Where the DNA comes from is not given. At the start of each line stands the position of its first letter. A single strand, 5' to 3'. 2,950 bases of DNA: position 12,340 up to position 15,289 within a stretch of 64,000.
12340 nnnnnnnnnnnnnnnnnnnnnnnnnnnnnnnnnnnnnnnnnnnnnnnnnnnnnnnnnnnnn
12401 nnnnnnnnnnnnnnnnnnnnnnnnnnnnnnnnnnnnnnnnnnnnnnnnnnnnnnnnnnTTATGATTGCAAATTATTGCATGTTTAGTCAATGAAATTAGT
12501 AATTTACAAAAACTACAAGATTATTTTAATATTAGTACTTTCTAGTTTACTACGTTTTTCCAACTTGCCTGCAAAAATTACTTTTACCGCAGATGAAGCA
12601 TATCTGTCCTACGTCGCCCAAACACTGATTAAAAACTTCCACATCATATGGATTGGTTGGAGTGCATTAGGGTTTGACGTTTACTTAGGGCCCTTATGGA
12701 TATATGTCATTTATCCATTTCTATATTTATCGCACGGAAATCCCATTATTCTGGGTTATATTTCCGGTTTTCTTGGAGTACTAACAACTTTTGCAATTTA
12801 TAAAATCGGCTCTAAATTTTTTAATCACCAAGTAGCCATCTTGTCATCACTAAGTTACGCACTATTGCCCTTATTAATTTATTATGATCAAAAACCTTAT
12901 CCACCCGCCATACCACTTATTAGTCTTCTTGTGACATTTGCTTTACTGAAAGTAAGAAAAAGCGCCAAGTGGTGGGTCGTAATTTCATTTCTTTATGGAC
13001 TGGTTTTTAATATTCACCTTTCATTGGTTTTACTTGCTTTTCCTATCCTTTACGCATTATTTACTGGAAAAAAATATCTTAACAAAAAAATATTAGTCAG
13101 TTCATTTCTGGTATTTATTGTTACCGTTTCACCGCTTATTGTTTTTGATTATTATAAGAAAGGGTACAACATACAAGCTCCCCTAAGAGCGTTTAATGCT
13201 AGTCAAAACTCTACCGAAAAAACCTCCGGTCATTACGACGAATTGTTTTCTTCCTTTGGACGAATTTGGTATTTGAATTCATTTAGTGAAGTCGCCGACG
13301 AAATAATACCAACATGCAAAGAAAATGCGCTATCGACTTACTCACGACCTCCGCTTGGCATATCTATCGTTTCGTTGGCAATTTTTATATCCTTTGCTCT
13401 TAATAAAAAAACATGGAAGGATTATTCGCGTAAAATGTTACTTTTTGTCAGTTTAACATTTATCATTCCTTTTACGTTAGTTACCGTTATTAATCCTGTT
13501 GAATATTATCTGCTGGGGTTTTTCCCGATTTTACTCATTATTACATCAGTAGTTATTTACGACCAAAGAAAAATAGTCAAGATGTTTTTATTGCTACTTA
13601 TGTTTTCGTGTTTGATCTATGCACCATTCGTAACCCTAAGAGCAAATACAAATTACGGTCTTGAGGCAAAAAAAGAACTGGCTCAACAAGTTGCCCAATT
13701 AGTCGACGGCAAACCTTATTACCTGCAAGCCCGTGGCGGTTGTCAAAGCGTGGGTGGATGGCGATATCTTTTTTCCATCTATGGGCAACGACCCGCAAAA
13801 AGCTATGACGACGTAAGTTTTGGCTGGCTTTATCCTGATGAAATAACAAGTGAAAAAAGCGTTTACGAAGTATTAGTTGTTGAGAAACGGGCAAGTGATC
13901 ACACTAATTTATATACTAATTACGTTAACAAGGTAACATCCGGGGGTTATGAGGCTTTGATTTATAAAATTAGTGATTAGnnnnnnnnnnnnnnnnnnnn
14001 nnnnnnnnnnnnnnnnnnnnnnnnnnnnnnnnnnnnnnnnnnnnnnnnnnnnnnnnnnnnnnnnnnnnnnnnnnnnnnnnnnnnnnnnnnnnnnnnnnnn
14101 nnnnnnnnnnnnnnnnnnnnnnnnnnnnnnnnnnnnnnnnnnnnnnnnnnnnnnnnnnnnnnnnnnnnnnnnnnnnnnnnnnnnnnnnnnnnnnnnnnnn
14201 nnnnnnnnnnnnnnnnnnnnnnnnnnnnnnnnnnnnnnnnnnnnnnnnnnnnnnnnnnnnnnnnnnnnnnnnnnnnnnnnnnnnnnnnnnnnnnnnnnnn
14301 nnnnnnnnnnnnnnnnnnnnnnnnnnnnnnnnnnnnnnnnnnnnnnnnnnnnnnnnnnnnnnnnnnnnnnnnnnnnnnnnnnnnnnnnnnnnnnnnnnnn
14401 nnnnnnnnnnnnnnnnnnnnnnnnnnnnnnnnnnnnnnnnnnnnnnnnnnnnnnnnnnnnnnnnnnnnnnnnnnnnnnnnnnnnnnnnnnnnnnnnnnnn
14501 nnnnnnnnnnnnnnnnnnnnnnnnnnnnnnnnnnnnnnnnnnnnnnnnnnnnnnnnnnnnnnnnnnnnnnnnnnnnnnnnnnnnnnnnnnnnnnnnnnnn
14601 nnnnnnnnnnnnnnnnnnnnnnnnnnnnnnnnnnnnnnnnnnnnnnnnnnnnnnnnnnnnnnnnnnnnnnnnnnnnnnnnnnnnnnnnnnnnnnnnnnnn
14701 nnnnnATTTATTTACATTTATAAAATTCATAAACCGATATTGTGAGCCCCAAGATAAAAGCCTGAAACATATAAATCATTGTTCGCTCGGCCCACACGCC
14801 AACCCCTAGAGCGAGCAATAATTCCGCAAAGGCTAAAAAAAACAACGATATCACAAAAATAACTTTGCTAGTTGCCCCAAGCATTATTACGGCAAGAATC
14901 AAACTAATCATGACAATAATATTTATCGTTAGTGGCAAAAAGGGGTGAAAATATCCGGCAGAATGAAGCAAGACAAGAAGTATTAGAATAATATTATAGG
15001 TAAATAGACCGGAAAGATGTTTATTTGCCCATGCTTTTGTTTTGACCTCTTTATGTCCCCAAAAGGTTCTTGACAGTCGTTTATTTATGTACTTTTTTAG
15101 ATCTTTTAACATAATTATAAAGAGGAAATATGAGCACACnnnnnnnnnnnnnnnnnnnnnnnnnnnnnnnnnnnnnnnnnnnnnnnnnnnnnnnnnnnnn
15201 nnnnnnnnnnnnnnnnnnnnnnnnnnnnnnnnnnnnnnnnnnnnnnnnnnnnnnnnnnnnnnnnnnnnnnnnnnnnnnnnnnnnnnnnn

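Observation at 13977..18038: Gtr-like three-component module built around a 985-aa AftD-like GT-C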

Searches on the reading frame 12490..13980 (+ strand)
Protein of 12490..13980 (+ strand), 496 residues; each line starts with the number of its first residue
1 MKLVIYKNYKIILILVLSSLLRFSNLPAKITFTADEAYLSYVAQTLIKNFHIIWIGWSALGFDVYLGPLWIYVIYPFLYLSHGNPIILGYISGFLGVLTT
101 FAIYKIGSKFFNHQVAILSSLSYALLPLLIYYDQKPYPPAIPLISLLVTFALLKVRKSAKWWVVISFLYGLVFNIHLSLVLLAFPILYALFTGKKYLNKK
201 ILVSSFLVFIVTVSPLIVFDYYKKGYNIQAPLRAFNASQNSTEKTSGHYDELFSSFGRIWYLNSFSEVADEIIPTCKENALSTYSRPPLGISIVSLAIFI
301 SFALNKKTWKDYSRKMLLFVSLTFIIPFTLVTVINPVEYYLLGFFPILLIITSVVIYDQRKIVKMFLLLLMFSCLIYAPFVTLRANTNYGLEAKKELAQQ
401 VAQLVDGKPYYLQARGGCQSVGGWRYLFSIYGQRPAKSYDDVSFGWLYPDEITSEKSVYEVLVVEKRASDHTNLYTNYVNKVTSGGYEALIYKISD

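Call 3: search_protein_families(library=pfam, proteins=[window:12490-13980:+], max_evalue=1)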
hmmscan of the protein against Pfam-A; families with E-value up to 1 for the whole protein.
window:12490-13980:+ (496 aa): 3 families
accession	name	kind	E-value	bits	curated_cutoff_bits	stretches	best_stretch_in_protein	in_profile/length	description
PF13231.12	PMT_2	-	4.2e-09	37.3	26.1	1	70-218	6-159/160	Dolichyl-phosphate-mannose-protein mannosyltransferase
PF11028.14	TMEM260-like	-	0.00021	21.5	24.2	1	107-197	80-176/179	Protein O-mannosyl-transferase TMEM260-like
PF02935.21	COX7C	-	0.77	10.6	25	0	304-331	33-58/64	Cytochrome c oxidase subunit VIIc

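Call 4: search_protein_families(library=ncbifam, proteins=[window:12490-13980:+], max_evalue=1)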
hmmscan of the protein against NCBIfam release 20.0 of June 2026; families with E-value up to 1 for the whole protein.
window:12490-13980:+ (496 aa): 1 family
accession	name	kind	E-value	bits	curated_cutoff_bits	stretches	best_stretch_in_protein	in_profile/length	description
NF047440.1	LA3751_2_3_fam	subfamily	0.15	10.9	200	0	10-49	3-42/460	LA_3751/LA_3752 family putative glycosyltransferase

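Call 72: search_solved_structures(query=window:12490-13980:+, max_evalue=1)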
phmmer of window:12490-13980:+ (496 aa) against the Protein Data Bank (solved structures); distinct sequences matched with E-value up to 1: 0.

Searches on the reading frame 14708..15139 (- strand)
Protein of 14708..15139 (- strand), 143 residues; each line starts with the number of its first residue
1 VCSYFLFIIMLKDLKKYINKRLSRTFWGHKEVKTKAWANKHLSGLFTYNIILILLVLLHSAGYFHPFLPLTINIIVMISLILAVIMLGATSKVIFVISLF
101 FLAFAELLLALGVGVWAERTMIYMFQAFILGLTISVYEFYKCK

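Call 3: search_protein_families(library=pfam, proteins=[window:14708-15139:-], max_evalue=1)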
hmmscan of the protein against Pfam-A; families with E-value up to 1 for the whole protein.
window:14708-15139:- (143 aa): 1 family
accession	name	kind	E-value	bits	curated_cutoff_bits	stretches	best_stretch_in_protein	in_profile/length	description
PF02300.22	Fumarate_red_C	-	0.022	15.3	24.2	1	45-104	67-125/127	Fumarate reductase subunit C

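Call 4: search_protein_families(library=ncbifam, proteins=[window:14708-15139:-], max_evalue=1)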
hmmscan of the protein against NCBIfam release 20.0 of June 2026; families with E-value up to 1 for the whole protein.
window:14708-15139:- (143 aa): 0 families

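Call 15: find_homologous_proteins(query=window:14711-15112:-, max_evalue=0.001)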
Query seq(134 aa) (134 aa): 36 proteins with E <= 0.001 among 213 candidates.
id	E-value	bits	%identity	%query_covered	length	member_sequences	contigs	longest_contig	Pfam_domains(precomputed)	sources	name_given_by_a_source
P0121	2.6e-78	278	100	100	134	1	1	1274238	-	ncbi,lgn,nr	ncbi:hypothetical protein IPM62_04460 [Candidatus Woesebacteria bacterium]|nr:MAG: hypothetical prot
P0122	1.5e-33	134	54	96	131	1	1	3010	-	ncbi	-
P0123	1.7e-29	121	56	72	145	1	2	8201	-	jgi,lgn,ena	-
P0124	5.2e-27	113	48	93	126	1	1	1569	-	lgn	-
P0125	1.9e-26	111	50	90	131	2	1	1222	-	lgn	-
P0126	5.6e-26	109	53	78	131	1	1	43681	-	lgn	-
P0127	6.1e-26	109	46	96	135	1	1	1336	-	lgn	-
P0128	1.0e-25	108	56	79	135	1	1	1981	-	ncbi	-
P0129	1.6e-25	108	50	82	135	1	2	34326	-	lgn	-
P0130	2.7e-25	107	50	80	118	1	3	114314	-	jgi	jgi:hypothetical protein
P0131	2.3e-22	98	46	83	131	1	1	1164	-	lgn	-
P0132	2.5e-22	97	49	79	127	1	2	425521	-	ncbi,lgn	-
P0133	3.2e-22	97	49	73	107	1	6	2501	-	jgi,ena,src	-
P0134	3.5e-22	97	49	75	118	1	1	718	-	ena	-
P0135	3.6e-22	97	50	89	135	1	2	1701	-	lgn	-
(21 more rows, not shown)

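Call 18: search_protein_families(library=pfam, alignment_id=A2, max_evalue=10)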
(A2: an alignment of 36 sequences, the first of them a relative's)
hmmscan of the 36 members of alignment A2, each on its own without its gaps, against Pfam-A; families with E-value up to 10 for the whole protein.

A. member 1, P0121 (134 aa): 1 family
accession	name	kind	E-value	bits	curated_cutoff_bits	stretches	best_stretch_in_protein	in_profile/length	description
PF02300.22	Fumarate_red_C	-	0.019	15.5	24.2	1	36-95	67-125/127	Fumarate reductase subunit C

B. families by the number of members that match (of 36 scanned): 37 families (the first 25 are shown)
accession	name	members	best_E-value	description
PF09843.14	DUF2070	8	0.34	Predicted membrane protein (DUF2070)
PF11026.13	DUF2721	4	0.0056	Protein of unknown function (DUF2721)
PF02300.22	Fumarate_red_C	2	0.019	Fumarate reductase subunit C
PF03213.20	Pox_P35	2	0.048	Poxvirus P35 protein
PF14991.11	MLANA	2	0.36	Protein melan-A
PF04066.18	MrpF_PhaF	2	2.2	Multiple resistance and pH regulation protein F (MrpF / PhaF)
PF20990.2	DUF2207_C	2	2.2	Predicted membrane protein (DUF2207) C-terminal domain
PF14897.12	EpsG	1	0.006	EpsG family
PF13209.11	DUF4017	1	0.04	Protein of unknown function (DUF4017)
PF07695.17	7TMR-DISM_7TM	1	0.053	7TM diverse intracellular signalling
PF01105.29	EMP24_GP25L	1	0.057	emp24/gp25L/p24 family/GOLD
PF09586.16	YfhO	1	0.066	Bacterial membrane protein YfhO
PF11460.13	DUF3007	1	0.075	Protein of unknown function (DUF3007)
PF19545.4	DUF6069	1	0.12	Family of unknown function (DUF6069)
PF10011.15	DUF2254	1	0.12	Predicted membrane protein (DUF2254)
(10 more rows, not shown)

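Call 22: predict_structure(alignment_id=A2)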
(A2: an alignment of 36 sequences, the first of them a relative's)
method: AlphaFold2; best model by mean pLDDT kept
length: 134 residues; sequences in the alignment: 36
mean_pLDDT: 92.0   pTM: 0.74
mean pLDDT of the five models: 92.0, 91.7, 91.0, 90.2, 88.8
residues with pLDDT >= 90: 100; 70-90: 28; 50-70: 6; < 50: 0
segments of 3 or more residues with pLDDT < 50: none
pLDDT, mean of each block of 10 residues (from residue 1): 89 72 82 94 96 87 95 95 97 98 97 98 97 86
secondary structure, 60 per line:
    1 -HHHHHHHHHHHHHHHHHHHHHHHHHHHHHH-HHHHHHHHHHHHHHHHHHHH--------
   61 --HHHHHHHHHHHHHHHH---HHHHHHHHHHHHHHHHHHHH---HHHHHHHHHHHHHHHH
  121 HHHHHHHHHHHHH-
elements in order: H2-31 H33-52 H63-78 H82-101 H105-133

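Call 45: search_solved_structures(query=A2, max_evalue=10, show_alignments=3)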
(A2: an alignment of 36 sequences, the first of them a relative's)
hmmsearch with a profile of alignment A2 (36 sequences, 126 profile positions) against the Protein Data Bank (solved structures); distinct sequences matched with E-value up to 10: 1.
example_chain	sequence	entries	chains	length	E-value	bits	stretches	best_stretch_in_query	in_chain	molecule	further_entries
2k9p_A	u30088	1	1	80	0.46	13.7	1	20-48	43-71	Pheromone alpha factor receptor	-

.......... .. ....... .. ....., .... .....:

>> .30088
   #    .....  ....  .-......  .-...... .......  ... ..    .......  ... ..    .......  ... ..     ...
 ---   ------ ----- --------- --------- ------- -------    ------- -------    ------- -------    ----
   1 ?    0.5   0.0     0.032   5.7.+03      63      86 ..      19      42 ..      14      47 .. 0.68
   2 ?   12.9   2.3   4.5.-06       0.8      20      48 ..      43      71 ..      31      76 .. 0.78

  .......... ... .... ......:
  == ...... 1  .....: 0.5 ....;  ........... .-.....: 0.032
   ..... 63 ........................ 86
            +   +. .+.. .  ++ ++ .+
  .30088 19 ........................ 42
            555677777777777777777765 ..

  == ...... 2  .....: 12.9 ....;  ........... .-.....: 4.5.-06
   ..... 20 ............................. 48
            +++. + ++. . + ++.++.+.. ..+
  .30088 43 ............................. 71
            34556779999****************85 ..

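Call 53: search_protein_representatives(alignment_id=A2)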
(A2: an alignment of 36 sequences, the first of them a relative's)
Query: 36 sequences, 126 profile positions. Proteins with E-value up to 0.001 (for the whole library): 60; up to 1e-10: 49; up to 1e-30: 23. The best 60 are listed.
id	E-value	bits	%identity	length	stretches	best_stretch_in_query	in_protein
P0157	3.5e-42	159.5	-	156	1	14-123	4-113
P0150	1.0e-40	154.8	-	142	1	1-124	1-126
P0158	1.8e-40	154.0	-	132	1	1-124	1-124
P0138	2.4e-40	153.6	-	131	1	1-123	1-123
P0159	5.0e-40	152.6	-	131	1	5-124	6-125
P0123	1.4e-39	151.1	-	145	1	3-122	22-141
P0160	3.2e-38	146.7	-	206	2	6-123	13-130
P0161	6.6e-38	145.7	-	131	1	7-124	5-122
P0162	1.2e-37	144.8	-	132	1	6-124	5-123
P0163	4.3e-37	143.1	-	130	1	5-123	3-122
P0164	4.6e-37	143.0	-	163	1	3-123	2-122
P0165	2.0e-35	137.7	-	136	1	13-124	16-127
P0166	7.1e-35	135.9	-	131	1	1-124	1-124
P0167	3.3e-34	133.8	-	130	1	1-121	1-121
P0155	4.4e-33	130.1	-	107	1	17-121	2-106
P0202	1.3e-07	47.8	-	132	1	4-123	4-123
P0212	2.7e-04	37.1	-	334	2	54-122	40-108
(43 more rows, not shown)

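Call 63: find_encoding_contigs(protein=P0202, flank=5000, max_places=3)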
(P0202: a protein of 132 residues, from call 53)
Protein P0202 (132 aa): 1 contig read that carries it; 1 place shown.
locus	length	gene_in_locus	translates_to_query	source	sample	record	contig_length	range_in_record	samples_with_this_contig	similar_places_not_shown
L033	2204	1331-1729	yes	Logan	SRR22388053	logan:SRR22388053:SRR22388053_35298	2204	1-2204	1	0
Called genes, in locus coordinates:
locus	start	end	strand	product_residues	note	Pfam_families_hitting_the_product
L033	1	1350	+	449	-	?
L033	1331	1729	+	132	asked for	-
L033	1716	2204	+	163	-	?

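Call 64: find_encoding_contigs(protein=P0212, flank=5000, max_places=3)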
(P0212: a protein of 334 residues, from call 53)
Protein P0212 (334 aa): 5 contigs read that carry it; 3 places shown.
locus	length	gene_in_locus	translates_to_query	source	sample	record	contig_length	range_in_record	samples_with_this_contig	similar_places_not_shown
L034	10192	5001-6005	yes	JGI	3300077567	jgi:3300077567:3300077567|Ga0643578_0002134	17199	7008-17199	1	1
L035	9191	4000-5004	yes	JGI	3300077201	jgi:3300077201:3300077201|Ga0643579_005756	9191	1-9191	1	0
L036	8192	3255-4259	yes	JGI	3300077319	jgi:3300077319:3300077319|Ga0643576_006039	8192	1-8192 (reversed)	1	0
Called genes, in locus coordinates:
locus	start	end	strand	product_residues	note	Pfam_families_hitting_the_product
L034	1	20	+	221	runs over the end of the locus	PF02223:Thymidylate_kin (faint)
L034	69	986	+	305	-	-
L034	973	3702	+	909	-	-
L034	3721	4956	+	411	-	-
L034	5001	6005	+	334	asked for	PF13399:LytR_C (weak)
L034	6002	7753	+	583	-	-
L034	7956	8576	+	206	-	-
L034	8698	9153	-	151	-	PF07963:N_methyl (weak)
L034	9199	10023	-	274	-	-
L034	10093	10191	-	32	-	?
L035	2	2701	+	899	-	?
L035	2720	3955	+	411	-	-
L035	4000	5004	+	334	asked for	PF13399:LytR_C (weak)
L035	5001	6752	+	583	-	-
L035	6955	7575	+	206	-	-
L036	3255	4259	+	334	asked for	PF13399:LytR_C (weak)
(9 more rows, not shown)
